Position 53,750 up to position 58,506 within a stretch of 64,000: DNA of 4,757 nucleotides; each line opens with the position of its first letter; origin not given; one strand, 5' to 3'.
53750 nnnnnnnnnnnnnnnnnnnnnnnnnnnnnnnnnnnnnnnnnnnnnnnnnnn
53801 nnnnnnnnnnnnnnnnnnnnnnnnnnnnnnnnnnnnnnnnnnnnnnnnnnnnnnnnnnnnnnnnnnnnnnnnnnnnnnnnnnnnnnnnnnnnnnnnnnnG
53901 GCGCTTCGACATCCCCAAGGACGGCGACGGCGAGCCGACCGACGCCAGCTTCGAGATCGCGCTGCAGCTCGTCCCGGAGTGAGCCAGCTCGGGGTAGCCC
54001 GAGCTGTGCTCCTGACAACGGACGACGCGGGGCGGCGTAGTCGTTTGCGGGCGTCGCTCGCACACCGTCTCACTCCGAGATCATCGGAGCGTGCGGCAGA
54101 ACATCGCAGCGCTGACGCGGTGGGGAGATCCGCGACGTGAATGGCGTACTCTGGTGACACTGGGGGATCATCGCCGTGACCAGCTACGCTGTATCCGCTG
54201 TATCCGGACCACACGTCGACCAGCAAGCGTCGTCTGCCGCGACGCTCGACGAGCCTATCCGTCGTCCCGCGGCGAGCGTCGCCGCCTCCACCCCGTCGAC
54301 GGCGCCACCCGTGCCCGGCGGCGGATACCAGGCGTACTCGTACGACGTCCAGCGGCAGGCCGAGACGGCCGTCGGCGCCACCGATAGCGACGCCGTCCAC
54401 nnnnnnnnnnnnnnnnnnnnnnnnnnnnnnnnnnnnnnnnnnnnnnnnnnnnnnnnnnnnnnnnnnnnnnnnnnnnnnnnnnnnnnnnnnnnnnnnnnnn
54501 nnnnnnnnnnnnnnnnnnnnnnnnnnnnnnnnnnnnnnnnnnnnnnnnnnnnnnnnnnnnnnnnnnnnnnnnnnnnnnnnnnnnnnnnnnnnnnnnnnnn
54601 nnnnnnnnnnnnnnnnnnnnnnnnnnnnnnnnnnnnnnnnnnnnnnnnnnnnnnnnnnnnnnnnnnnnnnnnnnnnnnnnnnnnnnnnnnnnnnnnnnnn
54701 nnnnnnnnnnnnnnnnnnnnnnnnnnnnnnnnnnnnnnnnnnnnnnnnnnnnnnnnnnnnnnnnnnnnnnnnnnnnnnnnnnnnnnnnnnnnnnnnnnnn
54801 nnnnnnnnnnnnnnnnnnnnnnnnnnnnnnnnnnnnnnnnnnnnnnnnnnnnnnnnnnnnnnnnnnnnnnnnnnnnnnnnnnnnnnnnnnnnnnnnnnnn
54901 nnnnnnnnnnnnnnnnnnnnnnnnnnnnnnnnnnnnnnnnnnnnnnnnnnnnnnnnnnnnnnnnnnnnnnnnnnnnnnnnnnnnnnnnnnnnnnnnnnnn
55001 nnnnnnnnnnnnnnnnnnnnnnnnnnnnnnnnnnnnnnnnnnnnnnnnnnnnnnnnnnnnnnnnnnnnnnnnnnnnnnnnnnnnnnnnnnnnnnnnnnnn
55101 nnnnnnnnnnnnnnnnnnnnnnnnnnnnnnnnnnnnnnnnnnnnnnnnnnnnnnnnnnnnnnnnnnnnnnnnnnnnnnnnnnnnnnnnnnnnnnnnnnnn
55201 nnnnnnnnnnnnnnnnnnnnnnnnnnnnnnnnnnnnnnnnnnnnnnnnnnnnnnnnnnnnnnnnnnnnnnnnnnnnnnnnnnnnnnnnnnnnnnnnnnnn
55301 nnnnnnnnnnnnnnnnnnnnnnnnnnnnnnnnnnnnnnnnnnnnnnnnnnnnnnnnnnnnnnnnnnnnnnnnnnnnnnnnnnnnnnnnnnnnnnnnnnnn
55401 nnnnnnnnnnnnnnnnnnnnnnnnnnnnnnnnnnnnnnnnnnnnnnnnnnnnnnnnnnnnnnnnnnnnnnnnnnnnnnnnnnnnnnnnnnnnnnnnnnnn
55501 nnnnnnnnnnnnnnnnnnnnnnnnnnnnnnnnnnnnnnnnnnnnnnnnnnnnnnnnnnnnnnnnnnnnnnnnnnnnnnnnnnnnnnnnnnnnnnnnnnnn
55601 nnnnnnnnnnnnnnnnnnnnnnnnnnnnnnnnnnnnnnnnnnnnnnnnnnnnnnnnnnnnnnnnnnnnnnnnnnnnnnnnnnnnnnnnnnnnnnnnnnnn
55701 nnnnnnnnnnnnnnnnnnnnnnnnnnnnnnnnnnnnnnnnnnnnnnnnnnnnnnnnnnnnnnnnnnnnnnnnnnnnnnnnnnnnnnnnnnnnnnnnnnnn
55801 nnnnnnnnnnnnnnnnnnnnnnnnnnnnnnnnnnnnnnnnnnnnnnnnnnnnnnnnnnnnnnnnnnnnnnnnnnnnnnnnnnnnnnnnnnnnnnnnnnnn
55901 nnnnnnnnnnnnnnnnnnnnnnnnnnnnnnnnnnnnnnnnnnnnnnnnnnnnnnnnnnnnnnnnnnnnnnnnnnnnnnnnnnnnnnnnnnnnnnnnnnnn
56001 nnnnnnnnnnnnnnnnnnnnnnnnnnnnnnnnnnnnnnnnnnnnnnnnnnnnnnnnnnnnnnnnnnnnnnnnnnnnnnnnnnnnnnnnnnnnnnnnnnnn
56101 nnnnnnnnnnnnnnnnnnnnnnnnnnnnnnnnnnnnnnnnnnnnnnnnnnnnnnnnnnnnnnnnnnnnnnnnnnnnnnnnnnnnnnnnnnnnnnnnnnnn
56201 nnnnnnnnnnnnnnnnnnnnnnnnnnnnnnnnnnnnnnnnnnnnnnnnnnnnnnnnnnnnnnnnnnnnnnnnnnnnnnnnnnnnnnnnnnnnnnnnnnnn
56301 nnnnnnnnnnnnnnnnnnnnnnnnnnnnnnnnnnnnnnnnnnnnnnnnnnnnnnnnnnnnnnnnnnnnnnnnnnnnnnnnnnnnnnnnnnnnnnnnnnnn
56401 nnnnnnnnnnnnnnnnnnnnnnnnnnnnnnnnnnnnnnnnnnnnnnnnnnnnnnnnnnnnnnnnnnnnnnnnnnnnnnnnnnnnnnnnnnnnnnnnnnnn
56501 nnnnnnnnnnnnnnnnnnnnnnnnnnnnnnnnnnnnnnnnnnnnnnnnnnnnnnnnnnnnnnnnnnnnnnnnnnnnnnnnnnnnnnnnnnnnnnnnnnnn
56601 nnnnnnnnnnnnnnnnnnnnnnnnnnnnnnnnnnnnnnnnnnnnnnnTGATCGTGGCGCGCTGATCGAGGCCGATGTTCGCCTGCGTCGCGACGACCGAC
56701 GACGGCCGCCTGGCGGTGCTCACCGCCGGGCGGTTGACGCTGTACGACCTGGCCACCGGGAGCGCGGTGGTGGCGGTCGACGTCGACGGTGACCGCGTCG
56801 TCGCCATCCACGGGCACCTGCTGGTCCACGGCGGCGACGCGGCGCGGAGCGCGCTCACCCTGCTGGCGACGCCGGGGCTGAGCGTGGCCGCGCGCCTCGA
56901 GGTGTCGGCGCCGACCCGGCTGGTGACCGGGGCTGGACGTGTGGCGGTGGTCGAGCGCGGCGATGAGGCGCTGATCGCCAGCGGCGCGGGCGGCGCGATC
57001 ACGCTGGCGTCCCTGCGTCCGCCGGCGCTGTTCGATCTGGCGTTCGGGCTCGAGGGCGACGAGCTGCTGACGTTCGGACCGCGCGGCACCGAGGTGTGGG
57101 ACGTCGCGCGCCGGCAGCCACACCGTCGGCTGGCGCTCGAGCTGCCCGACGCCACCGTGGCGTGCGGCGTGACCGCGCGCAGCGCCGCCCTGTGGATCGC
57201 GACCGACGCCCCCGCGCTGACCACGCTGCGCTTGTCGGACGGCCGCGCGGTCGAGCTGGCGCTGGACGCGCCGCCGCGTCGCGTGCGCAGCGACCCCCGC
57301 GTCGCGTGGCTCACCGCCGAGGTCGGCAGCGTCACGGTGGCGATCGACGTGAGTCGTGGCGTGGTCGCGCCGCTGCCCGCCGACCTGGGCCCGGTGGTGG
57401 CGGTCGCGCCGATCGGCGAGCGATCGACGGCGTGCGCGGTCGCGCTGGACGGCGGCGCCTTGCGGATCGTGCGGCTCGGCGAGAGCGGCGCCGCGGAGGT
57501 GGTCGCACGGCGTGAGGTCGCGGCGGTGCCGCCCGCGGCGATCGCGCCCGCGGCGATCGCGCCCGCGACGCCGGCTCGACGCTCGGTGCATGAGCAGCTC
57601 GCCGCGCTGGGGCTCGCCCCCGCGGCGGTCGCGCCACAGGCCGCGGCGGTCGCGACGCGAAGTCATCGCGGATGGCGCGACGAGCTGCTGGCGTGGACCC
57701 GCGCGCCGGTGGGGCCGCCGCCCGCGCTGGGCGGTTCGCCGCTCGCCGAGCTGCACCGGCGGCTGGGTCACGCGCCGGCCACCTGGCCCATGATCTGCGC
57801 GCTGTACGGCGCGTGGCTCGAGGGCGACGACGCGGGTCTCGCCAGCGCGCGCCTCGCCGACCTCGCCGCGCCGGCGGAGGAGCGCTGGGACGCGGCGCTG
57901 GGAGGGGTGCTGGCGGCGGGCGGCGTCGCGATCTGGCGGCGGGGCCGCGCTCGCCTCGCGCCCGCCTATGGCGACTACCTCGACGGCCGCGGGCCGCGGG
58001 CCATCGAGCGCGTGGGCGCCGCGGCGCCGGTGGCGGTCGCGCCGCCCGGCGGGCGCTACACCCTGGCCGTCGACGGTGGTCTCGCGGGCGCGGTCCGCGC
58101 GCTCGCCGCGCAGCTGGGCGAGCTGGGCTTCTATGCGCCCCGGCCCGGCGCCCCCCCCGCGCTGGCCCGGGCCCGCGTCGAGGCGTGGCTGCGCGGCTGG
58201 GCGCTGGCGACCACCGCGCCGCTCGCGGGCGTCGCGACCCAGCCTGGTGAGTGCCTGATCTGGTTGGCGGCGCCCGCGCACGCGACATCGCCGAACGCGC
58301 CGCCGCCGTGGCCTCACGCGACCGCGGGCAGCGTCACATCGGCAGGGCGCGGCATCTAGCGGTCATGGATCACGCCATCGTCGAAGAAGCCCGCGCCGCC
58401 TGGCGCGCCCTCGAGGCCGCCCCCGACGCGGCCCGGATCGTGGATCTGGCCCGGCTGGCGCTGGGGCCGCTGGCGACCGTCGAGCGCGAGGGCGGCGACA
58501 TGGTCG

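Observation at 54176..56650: DUF4157 zincin-like N-terminal domain protein (824 aa) with internally duplicated C-terminal module: candidate secreted/injected toxin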

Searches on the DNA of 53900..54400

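Call 82: search_rna_families(source=window, start=53900, end=54400, threshold=evalue, max_evalue=1)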
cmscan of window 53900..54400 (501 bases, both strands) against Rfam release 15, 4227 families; matches with E-value up to 1: 1.
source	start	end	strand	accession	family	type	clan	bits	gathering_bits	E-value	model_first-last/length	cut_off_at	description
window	53923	53980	+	RF01146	sR15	Gene; snRNA; snoRNA; CD-box;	-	18.9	40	0.52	1-65/65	no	Small nucleolar RNA sR15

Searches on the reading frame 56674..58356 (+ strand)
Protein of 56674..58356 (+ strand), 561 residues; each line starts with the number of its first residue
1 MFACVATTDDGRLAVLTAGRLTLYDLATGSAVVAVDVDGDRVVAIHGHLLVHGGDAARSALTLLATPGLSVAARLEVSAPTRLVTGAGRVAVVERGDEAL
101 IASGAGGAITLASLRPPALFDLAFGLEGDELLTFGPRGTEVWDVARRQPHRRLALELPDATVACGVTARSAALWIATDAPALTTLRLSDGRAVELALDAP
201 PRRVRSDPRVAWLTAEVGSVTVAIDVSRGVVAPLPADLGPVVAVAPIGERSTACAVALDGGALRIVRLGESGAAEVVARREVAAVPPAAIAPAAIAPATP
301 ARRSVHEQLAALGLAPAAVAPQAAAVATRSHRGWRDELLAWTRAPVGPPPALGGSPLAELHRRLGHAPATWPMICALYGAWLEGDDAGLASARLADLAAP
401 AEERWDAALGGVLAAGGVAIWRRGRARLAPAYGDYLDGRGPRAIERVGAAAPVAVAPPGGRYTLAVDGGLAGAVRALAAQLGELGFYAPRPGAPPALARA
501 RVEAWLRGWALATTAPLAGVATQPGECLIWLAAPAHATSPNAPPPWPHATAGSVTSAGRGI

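Call 11: search_protein_families(library=pfam, proteins=[window:56674-58356:+], max_evalue=0.01)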
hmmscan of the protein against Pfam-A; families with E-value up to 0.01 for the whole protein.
window:56674-58356:+ (561 aa): 0 families

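Call 30: search_protein_families(library=ncbifam, proteins=[window:56674-58356:+], max_evalue=0.01)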
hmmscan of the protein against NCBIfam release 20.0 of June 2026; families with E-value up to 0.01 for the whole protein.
window:56674-58356:+ (561 aa): 0 families

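Call 53: find_homologous_proteins(query=window:56674-58356:+, max_evalue=0.001)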
Query window:56674-58356:+ (561 aa): 2 proteins with E <= 0.001 among 8000 candidates.
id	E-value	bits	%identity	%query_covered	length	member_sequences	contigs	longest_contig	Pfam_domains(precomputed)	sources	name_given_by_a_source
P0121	0.0e+0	1172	100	100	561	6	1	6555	-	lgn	-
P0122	7.2e-277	938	83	100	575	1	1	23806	-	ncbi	-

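Call 55: find_encoding_contigs(protein=P0122, flank=10000, max_places=2)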
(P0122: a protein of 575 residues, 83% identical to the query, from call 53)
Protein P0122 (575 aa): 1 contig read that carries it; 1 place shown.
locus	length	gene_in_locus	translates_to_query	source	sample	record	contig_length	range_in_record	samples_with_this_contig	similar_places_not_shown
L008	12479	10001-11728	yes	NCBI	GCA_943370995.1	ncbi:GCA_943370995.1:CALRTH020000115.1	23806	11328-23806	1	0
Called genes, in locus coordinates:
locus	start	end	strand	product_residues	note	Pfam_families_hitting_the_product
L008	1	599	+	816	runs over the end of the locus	PF07719:TPR_2 (faint), PF14559:TPR_19 (faint), PF13174:TPR_6 (faint), PF25064:ARM_TT21_5th (faint)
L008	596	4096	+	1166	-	PF13174:TPR_6 (faint), PF00515:TPR_1 (faint)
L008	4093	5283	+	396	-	PF13432:TPR_16 (faint), PF14559:TPR_19 (faint), PF13414:TPR_11 (faint), PF13431:TPR_17 (faint), PF00515:TPR_1 (faint)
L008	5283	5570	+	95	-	-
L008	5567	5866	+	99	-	-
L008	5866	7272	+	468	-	-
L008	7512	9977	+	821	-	PF13699:eCIS_core, PF10670:DUF4198 (faint)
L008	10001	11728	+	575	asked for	-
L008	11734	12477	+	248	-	?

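Call 83: search_protein_representatives(protein=window:56674-58356:+)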
Query: 561 residues. Proteins with E-value up to 0.001 (for the whole library): 77; up to 1e-10: 31; up to 1e-30: 10. The best 77 are listed.
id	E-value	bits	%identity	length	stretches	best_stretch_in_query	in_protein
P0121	0.0e+00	1171.5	100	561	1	1-561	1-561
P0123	4.7e-114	398.5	47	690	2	3-347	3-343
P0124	5.0e-104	365.4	50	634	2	6-327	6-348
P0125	1.2e-88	314.6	47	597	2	5-360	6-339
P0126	2.4e-88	313.6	45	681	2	4-323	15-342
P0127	5.8e-73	262.9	42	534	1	3-534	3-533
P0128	3.3e-52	194.3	36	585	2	5-351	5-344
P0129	1.7e-46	175.4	39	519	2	3-236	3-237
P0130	4.4e-34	134.5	89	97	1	1-83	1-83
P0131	1.6e-31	126.0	35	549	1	3-542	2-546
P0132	1.6e-30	122.8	36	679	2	14-227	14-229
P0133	3.1e-26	108.6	45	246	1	330-546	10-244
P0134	2.4e-24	102.4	45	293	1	242-531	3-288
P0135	4.1e-24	101.6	34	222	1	13-226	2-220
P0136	2.1e-23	99.2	38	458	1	81-330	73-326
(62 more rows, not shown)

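Call 86: find_encoding_contigs(protein=P0127, flank=8000, max_places=2)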
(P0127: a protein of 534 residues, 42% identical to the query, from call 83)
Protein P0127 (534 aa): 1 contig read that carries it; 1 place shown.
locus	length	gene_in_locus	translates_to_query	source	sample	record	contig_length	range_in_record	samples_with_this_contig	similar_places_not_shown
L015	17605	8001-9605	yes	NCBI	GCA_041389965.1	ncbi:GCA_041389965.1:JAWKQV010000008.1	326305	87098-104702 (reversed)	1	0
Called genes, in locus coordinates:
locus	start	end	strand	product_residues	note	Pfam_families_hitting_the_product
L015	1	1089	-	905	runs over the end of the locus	PF00672:HAMP, PF00512:HisKA (weak), PF02518:HATPase_c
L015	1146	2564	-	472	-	-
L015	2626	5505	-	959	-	PF00595:PDZ (weak), PF13180:PDZ_2, PF17820:PDZ_6, PF00158:Sigma54_activat, PF14532:Sigma54_activ_2, PF25601:AAA_lid_14, PF18024:HTH_50 (weak), PF02954:HTH_8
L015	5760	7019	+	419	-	-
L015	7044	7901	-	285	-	PF00160:Pro_isomerase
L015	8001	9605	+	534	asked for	-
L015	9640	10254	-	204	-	PF00936:BMC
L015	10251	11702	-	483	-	PF00171:Aldedh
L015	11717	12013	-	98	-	PF03319:EutN_CcmL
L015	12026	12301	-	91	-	PF00936:BMC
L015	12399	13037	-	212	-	PF27545:CsoS1D_N, PF00936:BMC (faint)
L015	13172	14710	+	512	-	PF02321:OEP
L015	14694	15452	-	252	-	PF02578:Cu-oxidase_4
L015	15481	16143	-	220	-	-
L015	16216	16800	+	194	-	-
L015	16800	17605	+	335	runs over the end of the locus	PF08240:ADH_N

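Call 93: predict_structure(alignment_id=A2)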
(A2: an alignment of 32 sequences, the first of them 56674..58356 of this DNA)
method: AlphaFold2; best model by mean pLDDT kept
length: 561 residues; sequences in the alignment: 32
mean_pLDDT: 87.0   pTM: 0.57
mean pLDDT of the five models: 87.0, 85.2, 85.1, 84.7, 84.1
residues with pLDDT >= 90: 415; 70-90: 63; 50-70: 36; < 50: 47
segments of 3 or more residues with pLDDT < 50: 286-303, 315-331, 553-561
pLDDT, mean of each block of 10 residues (from residue 1): 89 95 94 96 96 96 97 97 95 94 94 88 94 95 93 94 95 98 96 98 96 97 96 94 89 90 88 63 48 43 52 49 36 85 95 93 92 97 89 97 93 92 93 92 88 78 93 93 92 77 95 94 94 93 85 44 32
secondary structure, 60 per line:
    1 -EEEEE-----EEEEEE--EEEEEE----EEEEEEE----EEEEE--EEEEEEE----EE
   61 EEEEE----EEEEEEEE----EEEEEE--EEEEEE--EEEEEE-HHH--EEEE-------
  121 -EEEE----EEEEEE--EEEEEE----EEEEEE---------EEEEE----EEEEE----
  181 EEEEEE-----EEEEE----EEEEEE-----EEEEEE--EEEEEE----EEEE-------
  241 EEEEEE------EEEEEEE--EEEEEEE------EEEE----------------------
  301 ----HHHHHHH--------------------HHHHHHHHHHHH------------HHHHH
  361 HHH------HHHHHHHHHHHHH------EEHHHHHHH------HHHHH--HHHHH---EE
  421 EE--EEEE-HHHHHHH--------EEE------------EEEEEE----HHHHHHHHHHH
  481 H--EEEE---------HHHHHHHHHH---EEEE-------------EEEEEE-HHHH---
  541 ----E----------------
elements in order: E2-6 E12-17 E20-25 E30-36 E41-45 E48-54 E59-65 E70-77 E82-87 E90-95 E98-103 E110-113 E122-125 E130-135 E138-143 E148-153 E163-167 E172-176 E181-186 E192-196 E201-206 E212-217 E220-225 E230-233 E241-246 E253-259 E262-268 E275-278 H305-311 H332-343 H356-363 H370-382 H391-397 H404-408 H411-415 E419-422 E425-428 H430-436 E445-447 E460-465 H470-481 E484-487 H497-506 E510-513 E527-532 H534-537

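Call 114: find_encoding_contigs(protein=P0125, flank=8000, max_places=2)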
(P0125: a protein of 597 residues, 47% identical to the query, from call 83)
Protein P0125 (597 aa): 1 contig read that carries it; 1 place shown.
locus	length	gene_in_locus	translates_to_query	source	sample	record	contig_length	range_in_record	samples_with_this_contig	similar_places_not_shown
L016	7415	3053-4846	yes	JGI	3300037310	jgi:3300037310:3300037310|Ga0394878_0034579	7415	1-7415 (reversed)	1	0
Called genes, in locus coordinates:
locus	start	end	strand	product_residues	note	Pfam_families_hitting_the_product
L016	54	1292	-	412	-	PF13428:TPR_14 (faint), PF07719:TPR_2 (faint), PF13176:TPR_7 (faint), PF13424:TPR_12 (faint), PF13429:TPR_15 (faint), PF12895:ANAPC3 (weak), PF13432:TPR_16, PF14559:TPR_19, +7 more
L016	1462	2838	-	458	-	PF13699:eCIS_core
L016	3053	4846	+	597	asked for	-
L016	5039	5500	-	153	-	-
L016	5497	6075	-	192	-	PF00265:TK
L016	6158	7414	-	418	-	?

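Call 115: find_encoding_contigs(protein=P0128, flank=8000, max_places=2)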
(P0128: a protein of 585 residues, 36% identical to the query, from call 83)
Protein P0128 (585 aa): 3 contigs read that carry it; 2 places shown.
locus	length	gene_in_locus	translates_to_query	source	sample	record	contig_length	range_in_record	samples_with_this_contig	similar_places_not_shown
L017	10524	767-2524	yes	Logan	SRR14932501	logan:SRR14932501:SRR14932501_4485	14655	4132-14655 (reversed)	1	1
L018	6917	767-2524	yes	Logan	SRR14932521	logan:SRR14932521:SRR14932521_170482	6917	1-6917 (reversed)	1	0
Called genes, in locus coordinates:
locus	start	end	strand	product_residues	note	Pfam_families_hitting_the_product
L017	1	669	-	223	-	?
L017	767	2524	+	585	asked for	-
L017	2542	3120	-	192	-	PF00936:BMC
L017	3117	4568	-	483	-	PF00171:Aldedh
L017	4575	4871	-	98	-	PF03319:EutN_CcmL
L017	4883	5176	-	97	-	PF00936:BMC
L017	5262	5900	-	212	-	PF27545:CsoS1D_N, PF00936:BMC (faint)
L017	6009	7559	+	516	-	PF02321:OEP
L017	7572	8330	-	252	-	PF02578:Cu-oxidase_4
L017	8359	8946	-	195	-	-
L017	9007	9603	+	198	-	-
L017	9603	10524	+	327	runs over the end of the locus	PF08240:ADH_N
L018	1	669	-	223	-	?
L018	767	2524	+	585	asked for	-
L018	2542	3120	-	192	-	PF00936:BMC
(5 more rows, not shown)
